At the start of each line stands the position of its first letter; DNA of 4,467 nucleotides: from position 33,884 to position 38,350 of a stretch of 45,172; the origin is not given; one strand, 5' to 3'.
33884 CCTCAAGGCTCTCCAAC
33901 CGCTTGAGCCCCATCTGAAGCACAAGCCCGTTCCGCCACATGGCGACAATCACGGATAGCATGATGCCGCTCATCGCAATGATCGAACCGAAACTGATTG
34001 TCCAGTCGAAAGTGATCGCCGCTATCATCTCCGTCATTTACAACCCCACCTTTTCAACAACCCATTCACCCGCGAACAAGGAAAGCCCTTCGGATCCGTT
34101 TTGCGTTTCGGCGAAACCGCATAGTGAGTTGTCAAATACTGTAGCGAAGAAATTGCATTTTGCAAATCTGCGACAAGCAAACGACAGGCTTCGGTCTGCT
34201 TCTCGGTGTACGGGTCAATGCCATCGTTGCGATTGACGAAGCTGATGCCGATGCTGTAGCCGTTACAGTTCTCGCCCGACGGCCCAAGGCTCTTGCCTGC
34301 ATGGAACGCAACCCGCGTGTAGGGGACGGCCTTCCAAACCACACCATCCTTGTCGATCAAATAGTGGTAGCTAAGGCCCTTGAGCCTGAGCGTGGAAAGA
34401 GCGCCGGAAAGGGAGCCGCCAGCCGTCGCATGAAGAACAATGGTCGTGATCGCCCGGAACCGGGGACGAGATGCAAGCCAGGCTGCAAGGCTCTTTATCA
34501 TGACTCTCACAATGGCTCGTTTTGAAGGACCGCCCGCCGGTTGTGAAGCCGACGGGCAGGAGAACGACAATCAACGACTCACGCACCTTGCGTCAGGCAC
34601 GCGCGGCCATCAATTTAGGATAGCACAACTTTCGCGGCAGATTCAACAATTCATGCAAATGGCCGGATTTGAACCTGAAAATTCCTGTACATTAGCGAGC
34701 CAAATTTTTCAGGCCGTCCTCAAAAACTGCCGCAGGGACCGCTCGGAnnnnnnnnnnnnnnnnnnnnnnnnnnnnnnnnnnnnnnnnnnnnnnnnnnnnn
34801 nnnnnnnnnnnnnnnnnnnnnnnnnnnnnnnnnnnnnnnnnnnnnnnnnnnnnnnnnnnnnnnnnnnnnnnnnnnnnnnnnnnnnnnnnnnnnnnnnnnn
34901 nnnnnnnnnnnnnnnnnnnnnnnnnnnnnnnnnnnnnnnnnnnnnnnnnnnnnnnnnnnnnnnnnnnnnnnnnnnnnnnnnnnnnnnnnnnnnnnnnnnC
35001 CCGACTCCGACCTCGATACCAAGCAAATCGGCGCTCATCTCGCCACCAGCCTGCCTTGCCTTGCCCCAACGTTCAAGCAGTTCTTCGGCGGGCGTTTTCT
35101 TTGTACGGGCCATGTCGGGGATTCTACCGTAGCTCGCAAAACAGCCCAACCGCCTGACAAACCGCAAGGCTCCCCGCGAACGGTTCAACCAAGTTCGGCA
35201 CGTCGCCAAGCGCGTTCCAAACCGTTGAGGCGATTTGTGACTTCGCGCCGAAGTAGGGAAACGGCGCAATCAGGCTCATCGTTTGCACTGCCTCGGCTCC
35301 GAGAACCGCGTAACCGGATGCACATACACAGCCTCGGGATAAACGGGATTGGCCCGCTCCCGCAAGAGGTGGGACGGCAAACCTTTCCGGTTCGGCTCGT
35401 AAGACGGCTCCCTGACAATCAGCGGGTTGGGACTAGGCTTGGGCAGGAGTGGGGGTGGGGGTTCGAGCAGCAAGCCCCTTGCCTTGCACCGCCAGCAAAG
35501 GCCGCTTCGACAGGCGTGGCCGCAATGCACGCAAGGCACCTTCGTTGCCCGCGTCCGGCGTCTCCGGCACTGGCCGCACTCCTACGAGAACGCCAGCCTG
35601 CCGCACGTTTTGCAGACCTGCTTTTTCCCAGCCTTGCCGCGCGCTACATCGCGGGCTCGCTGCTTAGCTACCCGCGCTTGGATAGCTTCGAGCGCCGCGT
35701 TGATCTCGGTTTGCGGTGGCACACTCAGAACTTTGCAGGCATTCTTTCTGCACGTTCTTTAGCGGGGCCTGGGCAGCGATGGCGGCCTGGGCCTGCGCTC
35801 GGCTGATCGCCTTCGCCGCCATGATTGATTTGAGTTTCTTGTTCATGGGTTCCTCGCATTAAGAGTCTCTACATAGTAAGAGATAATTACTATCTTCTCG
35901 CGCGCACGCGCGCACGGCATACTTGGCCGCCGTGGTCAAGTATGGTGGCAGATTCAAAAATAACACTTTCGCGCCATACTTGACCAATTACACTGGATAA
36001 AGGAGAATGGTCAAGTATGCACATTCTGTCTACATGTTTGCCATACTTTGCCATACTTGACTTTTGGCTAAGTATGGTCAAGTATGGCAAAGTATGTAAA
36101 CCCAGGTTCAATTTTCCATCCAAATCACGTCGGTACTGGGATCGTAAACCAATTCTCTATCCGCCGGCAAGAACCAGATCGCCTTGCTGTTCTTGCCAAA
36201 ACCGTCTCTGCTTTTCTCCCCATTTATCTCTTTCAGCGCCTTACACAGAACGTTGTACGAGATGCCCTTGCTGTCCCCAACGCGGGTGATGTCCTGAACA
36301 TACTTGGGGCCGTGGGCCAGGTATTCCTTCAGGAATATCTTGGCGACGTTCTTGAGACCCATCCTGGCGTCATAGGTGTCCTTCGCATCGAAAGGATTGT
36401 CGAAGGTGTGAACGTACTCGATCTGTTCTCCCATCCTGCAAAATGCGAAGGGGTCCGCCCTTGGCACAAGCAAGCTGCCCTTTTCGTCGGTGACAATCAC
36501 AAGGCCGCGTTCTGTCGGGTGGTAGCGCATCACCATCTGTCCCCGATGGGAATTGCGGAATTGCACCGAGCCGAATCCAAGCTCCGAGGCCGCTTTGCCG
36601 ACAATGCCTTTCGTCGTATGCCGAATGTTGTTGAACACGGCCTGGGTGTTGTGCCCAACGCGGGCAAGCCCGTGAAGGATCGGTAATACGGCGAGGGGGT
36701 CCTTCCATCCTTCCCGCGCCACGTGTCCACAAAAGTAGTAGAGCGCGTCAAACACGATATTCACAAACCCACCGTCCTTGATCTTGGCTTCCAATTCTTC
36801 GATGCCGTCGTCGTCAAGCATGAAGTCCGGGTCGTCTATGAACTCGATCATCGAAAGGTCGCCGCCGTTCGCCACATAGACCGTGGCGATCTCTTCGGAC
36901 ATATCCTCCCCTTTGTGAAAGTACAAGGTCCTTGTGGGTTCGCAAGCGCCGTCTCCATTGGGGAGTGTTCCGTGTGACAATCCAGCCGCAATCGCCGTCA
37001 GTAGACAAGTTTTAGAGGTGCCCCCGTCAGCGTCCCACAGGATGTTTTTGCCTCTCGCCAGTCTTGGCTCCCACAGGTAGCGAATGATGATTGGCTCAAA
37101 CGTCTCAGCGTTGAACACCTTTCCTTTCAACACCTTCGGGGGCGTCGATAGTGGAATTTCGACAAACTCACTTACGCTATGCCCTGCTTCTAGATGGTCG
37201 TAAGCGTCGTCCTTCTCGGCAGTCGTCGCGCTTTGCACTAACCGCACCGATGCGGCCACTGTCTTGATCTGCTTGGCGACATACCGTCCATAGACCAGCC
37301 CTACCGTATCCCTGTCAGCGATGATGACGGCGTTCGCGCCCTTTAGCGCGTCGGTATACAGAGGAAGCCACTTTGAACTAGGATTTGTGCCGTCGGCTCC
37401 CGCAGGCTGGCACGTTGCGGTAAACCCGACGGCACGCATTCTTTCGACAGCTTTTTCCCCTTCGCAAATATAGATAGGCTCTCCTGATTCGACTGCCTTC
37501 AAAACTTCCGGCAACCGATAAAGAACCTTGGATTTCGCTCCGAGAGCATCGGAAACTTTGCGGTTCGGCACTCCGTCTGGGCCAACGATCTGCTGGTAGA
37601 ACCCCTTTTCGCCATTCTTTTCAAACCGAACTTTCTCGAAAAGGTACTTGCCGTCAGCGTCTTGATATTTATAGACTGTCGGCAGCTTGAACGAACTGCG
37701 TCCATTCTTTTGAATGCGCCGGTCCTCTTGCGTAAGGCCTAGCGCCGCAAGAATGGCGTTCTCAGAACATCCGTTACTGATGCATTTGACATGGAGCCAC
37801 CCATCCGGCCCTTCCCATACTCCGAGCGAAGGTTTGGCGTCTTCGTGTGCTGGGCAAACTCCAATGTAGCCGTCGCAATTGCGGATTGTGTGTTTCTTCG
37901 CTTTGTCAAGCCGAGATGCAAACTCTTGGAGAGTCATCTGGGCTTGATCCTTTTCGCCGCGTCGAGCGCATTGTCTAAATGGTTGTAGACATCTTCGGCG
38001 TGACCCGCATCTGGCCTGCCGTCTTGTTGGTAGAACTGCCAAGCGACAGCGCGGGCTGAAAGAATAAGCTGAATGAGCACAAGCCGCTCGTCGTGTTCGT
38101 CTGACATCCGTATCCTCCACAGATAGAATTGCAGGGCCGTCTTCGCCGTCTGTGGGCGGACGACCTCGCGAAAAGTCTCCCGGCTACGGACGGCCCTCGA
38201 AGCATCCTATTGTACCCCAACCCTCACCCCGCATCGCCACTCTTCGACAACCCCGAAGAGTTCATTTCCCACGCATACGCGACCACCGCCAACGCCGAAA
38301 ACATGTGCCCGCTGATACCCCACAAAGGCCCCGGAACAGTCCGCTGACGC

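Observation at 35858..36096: Second, unrelated iteron array plus AT-rich tract abutting the primase-helicase gene (ori candidate)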

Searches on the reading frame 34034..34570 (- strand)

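Call 39: search_protein_families(library=phrogs, proteins=[window:34034-34570:-], max_evalue=0.001)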
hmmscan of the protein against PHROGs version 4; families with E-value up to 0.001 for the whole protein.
window:34034-34570:- (178 aa): 12 families
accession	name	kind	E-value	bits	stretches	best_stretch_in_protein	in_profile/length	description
phrog_1794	-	lysis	9.4e-18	65.7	1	40-160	55-179/336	amidase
phrog_1493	-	lysis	2.3e-13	51.1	1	23-154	10-147/394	endolysin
phrog_9611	-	lysis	5.4e-13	50.1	1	35-161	17-149/246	endolysin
phrog_822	-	lysis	3.5e-09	37.7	1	64-176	55-157/215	amidase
phrog_3088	-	lysis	3.9e-09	37.6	1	64-155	50-137/248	amidase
phrog_833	-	lysis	6.8e-09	36.8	1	36-137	25-124/294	endolysin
phrog_670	-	lysis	2.5e-08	34.3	1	40-161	112-234/596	endolysin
phrog_880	-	lysis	6.2e-08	33.4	1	37-166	189-325/435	endolysin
phrog_2338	-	lysis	1.1e-06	29.2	1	32-155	19-142/346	endolysin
phrog_19265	-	unknown function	2.4e-06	28.5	1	39-154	22-137/293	-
phrog_700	-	lysis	8.1e-06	26.4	1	21-108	188-277/491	endolysin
phrog_7698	-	lysis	0.00031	21.6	1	37-140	20-121/316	endolysin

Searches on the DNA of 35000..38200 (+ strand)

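Call 4: search_dna_similar(query=window:35000-38200:+, collection=phages, mode=near, max_rows=30)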
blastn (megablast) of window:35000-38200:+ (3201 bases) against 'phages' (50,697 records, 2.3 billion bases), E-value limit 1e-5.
No match.

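Call 66: search_rna_families(source=window, start=35500, end=36500, threshold=evalue, max_evalue=1)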
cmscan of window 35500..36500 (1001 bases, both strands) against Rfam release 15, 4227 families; matches with E-value up to 1: 11.
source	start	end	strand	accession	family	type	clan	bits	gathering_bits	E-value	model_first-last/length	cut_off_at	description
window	36042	36096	+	RF04240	mir-4716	Gene; miRNA;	-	29.3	76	0.00087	1-84/84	no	mir-4716 microRNA precursor family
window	36042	36096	-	RF04240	mir-4716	Gene; miRNA;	-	27.8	76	0.0023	1-84/84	no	mir-4716 microRNA precursor family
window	36023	36106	+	RF00103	mir-1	Gene; miRNA;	-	27.4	45.6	0.0032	1-79/79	no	mir-1 microRNA precursor family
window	36034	36102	+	RF03489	mir-4796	Gene; miRNA;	-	27.3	90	0.0036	1-93/93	no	mir-4796 microRNA precursor family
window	36032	36096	-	RF00103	mir-1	Gene; miRNA;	-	26.3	45.6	0.0064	1-79/79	no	mir-1 microRNA precursor family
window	36034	36103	-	RF04111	MIR6274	Gene; miRNA;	-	22.9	80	0.12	1-107/107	no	MIR6274 microRNA precursor family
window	36027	36102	+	RF03478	mir-630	Gene; miRNA;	-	22.5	90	0.12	1-76/76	no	mir-630 microRNA precursor family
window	36036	36101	+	RF04111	MIR6274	Gene; miRNA;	-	22.1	80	0.21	1-107/107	no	MIR6274 microRNA precursor family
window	36043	36095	-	RF00668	mir-302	Gene; miRNA;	CL00096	21.4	55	0.28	10-59/68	no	mir-302 microRNA precursor family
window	36037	36090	+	RF03362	mir-9436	Gene; miRNA;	-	19.9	80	0.44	1-66/66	no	mir-9436 microRNA precursor family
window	36027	36103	-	RF03489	mir-4796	Gene; miRNA;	-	19.7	90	0.46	1-93/93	no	mir-4796 microRNA precursor family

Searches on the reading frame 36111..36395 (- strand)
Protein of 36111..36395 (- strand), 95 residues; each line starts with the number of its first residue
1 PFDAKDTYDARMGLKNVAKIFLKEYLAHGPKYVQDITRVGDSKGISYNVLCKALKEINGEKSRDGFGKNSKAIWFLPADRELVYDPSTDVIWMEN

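Call 59: predict_structure(alignment_id=A2)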
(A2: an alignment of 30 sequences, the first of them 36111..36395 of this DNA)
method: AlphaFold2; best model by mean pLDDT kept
length: 95 residues; sequences in the alignment: 30
mean_pLDDT: 88.3   pTM: 0.70
mean pLDDT of the five models: 88.3, 88.1, 87.6, 87.2, 85.1
residues with pLDDT >= 90: 65; 70-90: 14; 50-70: 16; < 50: 0
segments of 3 or more residues with pLDDT < 50: none
pLDDT, mean of each block of 10 residues (from residue 1): 72 92 97 98 97 97 95 90 66 68
secondary structure, 60 per line:
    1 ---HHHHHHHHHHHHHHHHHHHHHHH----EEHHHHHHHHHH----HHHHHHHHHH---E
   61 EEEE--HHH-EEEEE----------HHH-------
elements in order: H4-26 H33-42 H47-56 E60-64 E71-75

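Call 63: fold_search(model_id=the predicted structure, library=pdb)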
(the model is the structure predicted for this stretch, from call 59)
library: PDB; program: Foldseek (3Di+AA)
matches with E <= 10: 842; with E <= 0.001: 0
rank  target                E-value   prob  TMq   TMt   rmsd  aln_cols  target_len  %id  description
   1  6i8n_A                5.6e-03  1.00  0.53  0.48   7.3        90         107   14  Crystal structure of LmrR with V15 replaced by unnatural amino acid 4-amino-L-phenylalanine (released 2019-01-02)
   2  4ejo_B                7.8e-03  0.99  0.42  0.38   5.2        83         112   14  Crystal structure of padr family transcriptional regulator from Eggerthella lenta DSM 2243 (released 2012-04-25)
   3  7qz5_A                1.1e-02  1.00  0.56  0.49   7.4        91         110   13  Transcriptional regulator LmrR with Trp-67 and Trp-96 replaced by the unnatural amino acid 5-fluoroTrp (released 2022-11-23)
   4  1z7u_B                1.1e-02  1.00  0.55  0.49  11.4        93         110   19  Crystal Structure of the Putitive Transcriptional Regulator of MarR Family from Enterococcus faecalis V583 (released 2005-05-10)
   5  1z7u_A                1.1e-02  1.00  0.54  0.47  11.3        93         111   19  Crystal Structure of the Putitive Transcriptional Regulator of MarR Family from Enterococcus faecalis V583 (released 2005-05-10)
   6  4ejo_A                1.3e-02  1.00  0.49  0.44   3.7        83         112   12  Crystal structure of padr family transcriptional regulator from Eggerthella lenta DSM 2243 (released 2012-04-25)
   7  5hs7_B                1.3e-02  0.99  0.50  0.48  10.0        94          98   19  Reduced form of the transcriptional regulator YodB from B. subtilis (released 2016-08-17)
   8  7qz8_A                1.4e-02  0.98  0.43  0.39   9.0        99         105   15  Transcriptional regulator LmrR with bound daunomycin and with Trp-67 and Trp-96 replaced by the unnatural amino acid 5 (released 2022-11-23)
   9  9h9x_A                1.5e-02  0.99  0.48  0.42  10.4       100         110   14  Crystal structure of metal-free LmrR_V15Bpy in a closed state (released 2025-03-05)
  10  9h88_A                1.7e-02  0.99  0.50  0.44   7.8        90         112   12  Crystal structure of LmrR variant V15aY-RNYW with Val15 replaced by 3-aminotyrosine and evolved as Friedel-Crafts alky (released 2025-04-30)
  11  5zi8_B                1.8e-02  1.00  0.60  0.56  10.4       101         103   12  Crystal structure of the PadR-family transcriptional regulator Rv3488 of Mycobacterium tuberculosis H37Rv in complex w (released 2018-10-17)
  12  9iij                  1.8e-02  1.00  0.57  0.50   7.0        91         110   12  Engineered LmrR with V15 replaced by unnatural amino acid 4-amino-L-phenyl-cysteine (released 2025-06-25)
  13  7q34_A                1.9e-02  1.00  0.55  0.52   7.6        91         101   13  Crystal structure of the multidrug binding transcriptional regulator LmrR in complex squaraine dye (released 2022-06-01)
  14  8qdh_B                1.9e-02  0.99  0.42  0.38   5.3        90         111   13  Engineered LmrR carrying a cyclic boronate ester formed between Tris and p-boronophenylalanine at position 89 (released 2024-05-01)
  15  9h88_B                2.2e-02  1.00  0.54  0.49   7.6        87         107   14  Crystal structure of LmrR variant V15aY-RNYW with Val15 replaced by 3-aminotyrosine and evolved as Friedel-Crafts alky (released 2025-04-30)
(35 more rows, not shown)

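Call 79: search_protein_families(library=pfam, proteins=[window:36111-36395:-], max_evalue=0.1)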
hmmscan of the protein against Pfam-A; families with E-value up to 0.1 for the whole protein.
window:36111-36395:- (95 aa): 0 families

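Call 101: search_protein_representatives(protein=window:36111-36395:-)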
Query: 95 residues. Proteins with E-value up to 0.001 (for the whole library): 20; up to 1e-10: 0; up to 1e-30: 0. The best 20 are listed.
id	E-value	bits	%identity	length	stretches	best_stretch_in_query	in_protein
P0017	4.3e-08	49.4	42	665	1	1-86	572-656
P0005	9.8e-08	48.3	36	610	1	1-89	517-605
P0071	2.2e-07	47.1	45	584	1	11-79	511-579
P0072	3.5e-05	40.1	36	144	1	12-83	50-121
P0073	6.0e-05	39.3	36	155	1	12-80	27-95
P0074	7.6e-05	39.0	32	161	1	5-80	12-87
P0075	1.0e-04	38.6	37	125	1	18-79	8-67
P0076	1.3e-04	38.2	35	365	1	13-81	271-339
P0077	1.4e-04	38.2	31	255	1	15-79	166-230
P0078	2.0e-04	37.7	37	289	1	9-78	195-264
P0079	2.0e-04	37.7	30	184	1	12-80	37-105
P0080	2.2e-04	37.5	39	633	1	11-79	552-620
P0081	2.4e-04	37.4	35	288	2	16-92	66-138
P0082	2.6e-04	37.3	44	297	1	17-79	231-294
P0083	3.3e-04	36.9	38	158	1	18-81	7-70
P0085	5.1e-04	36.4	40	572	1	16-80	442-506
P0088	9.2e-04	35.5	38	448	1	17-80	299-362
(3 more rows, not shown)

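Call 102: search_protein_families(library=pfam, proteins=[P0071, P0076, P0077, P0078, P0080, P0081, P0082, P0085, P0088], max_evalue=0.001)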
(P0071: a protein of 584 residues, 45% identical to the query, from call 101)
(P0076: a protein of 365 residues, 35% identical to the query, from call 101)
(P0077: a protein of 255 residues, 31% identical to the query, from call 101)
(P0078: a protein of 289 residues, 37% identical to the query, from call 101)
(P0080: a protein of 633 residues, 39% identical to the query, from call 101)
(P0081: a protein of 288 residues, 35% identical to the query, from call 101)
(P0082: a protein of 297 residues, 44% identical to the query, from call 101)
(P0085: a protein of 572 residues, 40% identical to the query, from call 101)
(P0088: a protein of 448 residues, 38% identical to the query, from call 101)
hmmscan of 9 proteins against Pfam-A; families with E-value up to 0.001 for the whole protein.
P0071 (584 aa): 5 families
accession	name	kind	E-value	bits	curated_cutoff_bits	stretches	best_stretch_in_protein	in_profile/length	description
PF09250.16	Prim-Pol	-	1.3e-42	146.4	22.8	1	11-167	3-158/158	Bifunctional DNA primase/polymerase, N-terminal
PF13481.12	AAA_25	-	2e-30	106.3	27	1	266-426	18-193/195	AAA domain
PF08708.16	PriCT_1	-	9.1e-11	41.6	21.1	1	187-245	7-64/67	Primase C terminal 1 (PriCT-1)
PF00004.35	AAA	-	0.00062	20.7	21.2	0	285-434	2-119/131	ATPase family associated with various cellular activities (AAA)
PF06745.19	ATPase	-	0.00062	19.6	26.6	0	268-298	6-36/231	KaiC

P0076 (365 aa): 1 family
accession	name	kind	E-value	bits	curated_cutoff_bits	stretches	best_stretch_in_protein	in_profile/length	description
PF13481.12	AAA_25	-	1.3e-34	120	27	1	9-184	13-194/195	AAA domain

P0077 (255 aa): 1 family
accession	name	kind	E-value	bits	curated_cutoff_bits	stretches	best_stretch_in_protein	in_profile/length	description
PF13481.12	AAA_25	-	8e-08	32.6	27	1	4-74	125-194/195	AAA domain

P0078 (289 aa): 1 family
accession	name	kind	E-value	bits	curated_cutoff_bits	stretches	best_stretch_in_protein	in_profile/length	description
PF13481.12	AAA_25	-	7.5e-11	42.4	27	1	1-111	76-193/195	AAA domain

P0080 (633 aa): 2 families
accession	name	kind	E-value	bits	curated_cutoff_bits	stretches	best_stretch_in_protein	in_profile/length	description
PF13481.12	AAA_25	-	2.4e-30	106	27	1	297-471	12-194/195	AAA domain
PF08708.16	PriCT_1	-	1.2e-08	34.9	21.1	1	221-277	6-61/67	Primase C terminal 1 (PriCT-1)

P0081 (288 aa): 0 families

P0082 (297 aa): 1 family
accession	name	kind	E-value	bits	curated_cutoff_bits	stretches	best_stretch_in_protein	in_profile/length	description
PF13481.12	AAA_25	-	3e-08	33.9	27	1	2-131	50-193/195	AAA domain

P0085 (572 aa): 3 families
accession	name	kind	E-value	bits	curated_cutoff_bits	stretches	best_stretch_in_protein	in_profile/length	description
PF13481.12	AAA_25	-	9.8e-38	130.2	27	1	172-347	18-194/195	AAA domain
PF00772.26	DnaB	-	8.4e-22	77.6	23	1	10-108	5-102/103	DnaB-like helicase N terminal domain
PF06745.19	ATPase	-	4.4e-06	26.7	26.6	1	181-342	13-163/231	KaiC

P0088 (448 aa): 2 families
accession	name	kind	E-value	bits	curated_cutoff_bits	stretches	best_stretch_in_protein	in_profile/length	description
PF13481.12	AAA_25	-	4.3e-35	121.5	27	1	34-209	12-194/195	AAA domain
PF06745.19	ATPase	-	3.7e-05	23.6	26.6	0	137-251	99-204/231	KaiC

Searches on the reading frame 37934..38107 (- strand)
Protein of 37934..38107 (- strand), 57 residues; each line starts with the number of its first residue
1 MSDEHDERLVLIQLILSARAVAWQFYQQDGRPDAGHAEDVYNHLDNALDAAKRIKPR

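Call 79: search_protein_families(library=pfam, proteins=[window:37934-38107:-], max_evalue=0.1)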
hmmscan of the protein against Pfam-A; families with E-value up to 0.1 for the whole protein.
window:37934-38107:- (57 aa): 1 family
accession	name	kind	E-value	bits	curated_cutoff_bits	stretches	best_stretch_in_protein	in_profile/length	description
PF09976.15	TPR_21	-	0.055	13.6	25.5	1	9-52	11-54/193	Tetratricopeptide repeat-like domain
